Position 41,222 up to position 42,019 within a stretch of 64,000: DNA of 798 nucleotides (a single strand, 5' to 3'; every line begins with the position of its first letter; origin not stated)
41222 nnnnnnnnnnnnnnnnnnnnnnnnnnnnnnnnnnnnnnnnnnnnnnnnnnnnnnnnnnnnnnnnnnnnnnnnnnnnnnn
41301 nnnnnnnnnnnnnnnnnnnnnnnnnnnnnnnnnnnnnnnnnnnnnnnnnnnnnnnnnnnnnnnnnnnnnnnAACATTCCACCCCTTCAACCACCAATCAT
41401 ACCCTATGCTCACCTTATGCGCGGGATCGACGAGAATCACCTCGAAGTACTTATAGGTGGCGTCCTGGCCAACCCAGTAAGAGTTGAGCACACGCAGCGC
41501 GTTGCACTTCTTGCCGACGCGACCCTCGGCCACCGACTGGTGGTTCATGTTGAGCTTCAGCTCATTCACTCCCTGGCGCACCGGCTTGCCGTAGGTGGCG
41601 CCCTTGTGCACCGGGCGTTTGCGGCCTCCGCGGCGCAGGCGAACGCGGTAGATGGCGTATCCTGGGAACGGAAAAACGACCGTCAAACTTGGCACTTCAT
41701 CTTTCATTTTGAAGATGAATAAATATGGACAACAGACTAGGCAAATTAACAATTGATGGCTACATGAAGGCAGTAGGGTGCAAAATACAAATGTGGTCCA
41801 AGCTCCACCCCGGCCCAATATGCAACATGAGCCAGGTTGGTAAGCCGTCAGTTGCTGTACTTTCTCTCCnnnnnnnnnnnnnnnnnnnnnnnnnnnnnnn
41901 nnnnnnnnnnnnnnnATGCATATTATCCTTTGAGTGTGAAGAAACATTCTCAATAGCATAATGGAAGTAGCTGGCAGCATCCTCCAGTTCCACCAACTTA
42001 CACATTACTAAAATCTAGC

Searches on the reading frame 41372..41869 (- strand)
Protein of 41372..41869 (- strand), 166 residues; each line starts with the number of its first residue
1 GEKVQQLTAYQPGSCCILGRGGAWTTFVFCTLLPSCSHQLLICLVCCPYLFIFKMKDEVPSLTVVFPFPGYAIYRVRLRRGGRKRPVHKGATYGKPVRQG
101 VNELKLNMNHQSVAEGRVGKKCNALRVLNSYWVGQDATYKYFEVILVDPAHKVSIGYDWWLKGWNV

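Call 61: search_protein_families(library=pfam, max_evalue=0.01, proteins=[window:41372-41869:-])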
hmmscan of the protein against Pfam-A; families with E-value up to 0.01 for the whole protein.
window:41372-41869:- (166 aa): 1 family
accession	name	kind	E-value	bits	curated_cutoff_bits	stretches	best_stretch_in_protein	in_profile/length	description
PF00827.22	Ribosomal_L15e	-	7.3e-37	127.3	27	1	70-153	57-140/191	Ribosomal L15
